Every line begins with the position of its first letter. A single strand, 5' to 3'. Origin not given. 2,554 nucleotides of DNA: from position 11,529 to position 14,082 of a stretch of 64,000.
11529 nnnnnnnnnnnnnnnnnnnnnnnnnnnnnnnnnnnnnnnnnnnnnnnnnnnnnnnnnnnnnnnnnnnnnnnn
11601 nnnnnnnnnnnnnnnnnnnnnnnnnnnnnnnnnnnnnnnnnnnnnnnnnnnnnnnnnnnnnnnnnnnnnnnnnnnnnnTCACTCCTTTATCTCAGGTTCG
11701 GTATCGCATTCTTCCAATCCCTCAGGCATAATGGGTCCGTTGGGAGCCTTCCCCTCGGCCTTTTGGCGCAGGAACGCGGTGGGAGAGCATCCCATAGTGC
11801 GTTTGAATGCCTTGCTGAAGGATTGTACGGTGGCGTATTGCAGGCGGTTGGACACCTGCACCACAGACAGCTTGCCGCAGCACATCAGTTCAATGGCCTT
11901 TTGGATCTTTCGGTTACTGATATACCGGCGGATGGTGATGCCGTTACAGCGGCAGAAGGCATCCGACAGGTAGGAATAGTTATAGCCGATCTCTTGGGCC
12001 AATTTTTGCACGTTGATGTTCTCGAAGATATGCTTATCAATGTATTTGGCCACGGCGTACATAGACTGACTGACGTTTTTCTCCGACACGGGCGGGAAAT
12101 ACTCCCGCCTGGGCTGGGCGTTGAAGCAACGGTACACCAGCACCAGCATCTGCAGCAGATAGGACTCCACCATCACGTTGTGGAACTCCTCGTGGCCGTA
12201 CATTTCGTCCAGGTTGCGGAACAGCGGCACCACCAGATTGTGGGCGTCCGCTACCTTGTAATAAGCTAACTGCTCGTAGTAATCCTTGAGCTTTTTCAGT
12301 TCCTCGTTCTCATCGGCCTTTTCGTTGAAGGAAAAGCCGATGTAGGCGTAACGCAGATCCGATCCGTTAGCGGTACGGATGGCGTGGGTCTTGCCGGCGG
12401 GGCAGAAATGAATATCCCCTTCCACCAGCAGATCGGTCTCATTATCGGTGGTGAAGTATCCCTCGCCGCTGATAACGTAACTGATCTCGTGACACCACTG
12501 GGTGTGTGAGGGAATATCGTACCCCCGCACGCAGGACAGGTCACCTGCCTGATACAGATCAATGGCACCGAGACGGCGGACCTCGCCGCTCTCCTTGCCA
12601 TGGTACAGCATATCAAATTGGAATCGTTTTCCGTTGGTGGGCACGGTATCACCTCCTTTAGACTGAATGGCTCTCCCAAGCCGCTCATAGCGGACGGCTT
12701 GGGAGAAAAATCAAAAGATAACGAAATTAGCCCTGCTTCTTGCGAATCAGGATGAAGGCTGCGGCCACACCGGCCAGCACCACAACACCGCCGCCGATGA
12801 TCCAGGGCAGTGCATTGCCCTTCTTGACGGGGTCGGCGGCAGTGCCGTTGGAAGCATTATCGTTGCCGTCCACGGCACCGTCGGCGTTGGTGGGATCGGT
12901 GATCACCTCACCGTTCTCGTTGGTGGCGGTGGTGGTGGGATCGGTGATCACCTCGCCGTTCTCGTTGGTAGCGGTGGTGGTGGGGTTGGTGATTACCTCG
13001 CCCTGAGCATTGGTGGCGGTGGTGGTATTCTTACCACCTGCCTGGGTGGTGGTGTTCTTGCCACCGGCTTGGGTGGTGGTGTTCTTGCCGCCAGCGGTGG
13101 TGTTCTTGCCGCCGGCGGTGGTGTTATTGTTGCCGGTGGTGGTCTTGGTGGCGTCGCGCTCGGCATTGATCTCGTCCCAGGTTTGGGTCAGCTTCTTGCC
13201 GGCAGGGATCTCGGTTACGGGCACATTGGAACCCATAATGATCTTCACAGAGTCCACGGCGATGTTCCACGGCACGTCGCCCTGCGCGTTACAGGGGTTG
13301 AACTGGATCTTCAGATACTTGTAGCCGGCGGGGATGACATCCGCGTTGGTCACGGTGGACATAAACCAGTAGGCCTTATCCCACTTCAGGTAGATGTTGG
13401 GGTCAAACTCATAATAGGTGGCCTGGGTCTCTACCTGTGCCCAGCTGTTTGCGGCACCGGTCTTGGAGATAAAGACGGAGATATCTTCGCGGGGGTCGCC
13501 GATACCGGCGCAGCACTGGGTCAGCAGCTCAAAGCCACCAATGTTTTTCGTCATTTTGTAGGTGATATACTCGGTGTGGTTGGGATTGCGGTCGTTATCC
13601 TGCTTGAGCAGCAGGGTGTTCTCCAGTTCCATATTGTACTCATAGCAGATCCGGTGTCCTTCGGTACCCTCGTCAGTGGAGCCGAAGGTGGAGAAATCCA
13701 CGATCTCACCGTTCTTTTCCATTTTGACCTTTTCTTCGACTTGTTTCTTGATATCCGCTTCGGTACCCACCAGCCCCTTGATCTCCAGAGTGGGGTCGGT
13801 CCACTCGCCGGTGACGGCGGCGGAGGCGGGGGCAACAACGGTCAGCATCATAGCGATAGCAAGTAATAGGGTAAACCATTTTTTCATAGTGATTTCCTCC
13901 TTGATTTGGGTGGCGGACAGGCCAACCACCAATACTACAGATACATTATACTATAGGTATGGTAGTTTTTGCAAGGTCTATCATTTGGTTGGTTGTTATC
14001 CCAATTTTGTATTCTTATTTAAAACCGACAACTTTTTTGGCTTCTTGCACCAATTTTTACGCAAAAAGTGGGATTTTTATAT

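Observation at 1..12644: AraC-led 12.6-kb glycan-uptake operon with two ABC permease pairs, one giant CBM-SBP and three unknown envelope proteins, but no recognisable hydrolase or ATPase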

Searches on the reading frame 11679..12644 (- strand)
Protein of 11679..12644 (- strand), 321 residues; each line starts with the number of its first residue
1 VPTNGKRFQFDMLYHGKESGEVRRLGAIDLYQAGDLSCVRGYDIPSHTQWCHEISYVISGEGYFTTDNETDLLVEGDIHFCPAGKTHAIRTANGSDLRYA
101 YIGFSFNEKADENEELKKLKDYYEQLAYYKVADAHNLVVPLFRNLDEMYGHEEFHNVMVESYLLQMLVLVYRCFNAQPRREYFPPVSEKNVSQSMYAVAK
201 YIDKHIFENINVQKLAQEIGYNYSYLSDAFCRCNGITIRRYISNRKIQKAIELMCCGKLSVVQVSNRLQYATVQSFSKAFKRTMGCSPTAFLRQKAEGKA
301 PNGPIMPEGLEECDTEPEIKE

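Call 5: search_protein_families(library=pfam, proteins=[window:11679-12644:-], max_evalue=0.01)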
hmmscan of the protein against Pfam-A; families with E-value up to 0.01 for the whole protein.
window:11679-12644:- (321 aa): 5 families
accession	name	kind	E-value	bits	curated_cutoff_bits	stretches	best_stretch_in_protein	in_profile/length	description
PF12833.13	HTH_18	-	6.9e-16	58.8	33.6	1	215-294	1-80/80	Helix-turn-helix domain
PF00165.29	HTH_AraC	-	2.5e-10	40.7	26.6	1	255-293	2-42/42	Bacterial regulatory helix-turn-helix proteins, AraC family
PF07883.17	Cupin_2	-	1.6e-07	31.4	27.2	1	44-99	11-66/70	Cupin domain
PF02311.25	AraC_binding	-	4.4e-07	30.1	21.1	1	38-120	10-92/135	AraC-like ligand binding domain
PF05899.18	Cupin_3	-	0.0029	17.7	23.5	1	49-87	24-62/74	EutQ-like cupin domain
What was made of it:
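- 11679..12644 (-): AraC-family regulator (321 aa): N-terminal cupin/AraC_binding sensor domain and C-terminal HTH_18. Pfam HTH_18 6.9e-16, Cupin_2 1.6e-7, AraC_binding 4.4e-7 (call 5).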

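Call 6: search_protein_families(library=ncbifam, proteins=[window:11679-12644:-], max_evalue=0.01)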
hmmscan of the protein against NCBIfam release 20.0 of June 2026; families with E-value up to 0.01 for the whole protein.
window:11679-12644:- (321 aa): 26 families (the best 25 are shown)
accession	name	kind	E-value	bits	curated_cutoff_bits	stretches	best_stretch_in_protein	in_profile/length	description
TIGR04094.1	adjacent_YSIRK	equivalog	6e-21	74.8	200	1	186-291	278-382/383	YSIRK-targeted surface antigen transcriptional regulator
NF049932.1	TranspRegBtr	equivalog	1e-17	63.9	900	1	56-296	35-267/531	bacillibactin transport transcriptional regulator Btr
NF007860.0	PRK10572.1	equivalog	6.6e-17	61.3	208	1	56-297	54-287/292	arabinose operon transcriptional regulator AraC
NF047455.1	TF_Staph_AryK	equivalog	9.6e-17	60.5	850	1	56-297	27-261/759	transcriptional regulator AryK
NF047788.1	TransRegPocR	equivalog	8.8e-13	48.2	500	1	150-297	147-293/296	transcriptional regulator PocR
NF033869.1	viru_reg_Rsp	equivalog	8.3e-12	44.3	400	1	175-291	131-245/701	AraC family transcriptional regulator Rsp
NF012144.2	ramA_TF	equivalog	2.5e-11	43.9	180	1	193-295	5-107/108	RamA family antibiotic efflux transcriptional regulator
NF007584.0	PRK10219.1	equivalog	8.8e-11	42.1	174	1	196-292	8-104/107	superoxide response transcriptional regulator SoxS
NF006902.0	PRK09393.1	equivalog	1e-09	38.1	425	1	185-296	212-323/327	transcriptional regulator FtrA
NF010028.0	PRK13503.1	equivalog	3e-09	36.7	288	1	43-296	27-273/278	HTH-type transcriptional activator RhaS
TIGR02297.1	HpaA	equivalog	9.4e-09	34.9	274.65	1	144-292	140-285/287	4-hydroxyphenylacetate catabolism regulatory protein HpaA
NF007693.0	PRK10371.1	equivalog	4.4e-07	29.4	253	1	195-294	200-299/309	transcriptional regulator MelR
NF012228.1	RobA_TF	equivalog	3.2e-06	26.8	380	1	200-295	10-105/286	MDR efflux pump AcrAB transcriptional activator RobA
NF040475.1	chlor_reg_RclR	equivalog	3.4e-06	26.6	400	1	211-293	195-277/284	reactive chlorine-specific transcriptional regulator RclR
NF010026.0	PRK13501.1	equivalog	6.5e-06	25.5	363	1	45-295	32-277/290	HTH-type transcriptional activator RhaR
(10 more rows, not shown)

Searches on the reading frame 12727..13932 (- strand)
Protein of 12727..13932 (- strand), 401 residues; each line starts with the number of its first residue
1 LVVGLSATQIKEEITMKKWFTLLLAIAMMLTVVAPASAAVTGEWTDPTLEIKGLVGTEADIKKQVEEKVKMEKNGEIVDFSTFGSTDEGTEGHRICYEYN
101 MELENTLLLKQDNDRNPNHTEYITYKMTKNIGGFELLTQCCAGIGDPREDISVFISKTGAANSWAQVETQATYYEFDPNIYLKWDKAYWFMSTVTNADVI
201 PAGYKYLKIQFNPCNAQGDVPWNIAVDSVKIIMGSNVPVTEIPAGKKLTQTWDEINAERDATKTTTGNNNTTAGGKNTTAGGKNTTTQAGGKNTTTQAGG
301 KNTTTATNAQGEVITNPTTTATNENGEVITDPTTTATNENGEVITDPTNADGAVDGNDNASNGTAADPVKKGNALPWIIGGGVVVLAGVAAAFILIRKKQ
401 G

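Call 5: search_protein_families(library=pfam, proteins=[window:12727-13932:-], max_evalue=0.01)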
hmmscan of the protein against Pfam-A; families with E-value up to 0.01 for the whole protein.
window:12727-13932:- (401 aa): 0 families

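Call 6: search_protein_families(library=ncbifam, proteins=[window:12727-13932:-], max_evalue=0.01)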
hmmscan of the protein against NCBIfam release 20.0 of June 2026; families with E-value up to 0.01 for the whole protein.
window:12727-13932:- (401 aa): 0 families

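Call 51: search_protein_families(library=pfam, proteins=[window:12727-13932:-], max_evalue=0.01)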
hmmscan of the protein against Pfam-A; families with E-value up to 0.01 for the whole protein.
window:12727-13932:- (401 aa): 0 families
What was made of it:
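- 12727..13887 (-): Possible first gene of the transcription unit: a 386-aa surface protein with signal peptide, a globular domain of about 230 aa, a Thr-rich repeat linker and a C-terminal membrane anchor. No Pfam hit (call 51).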
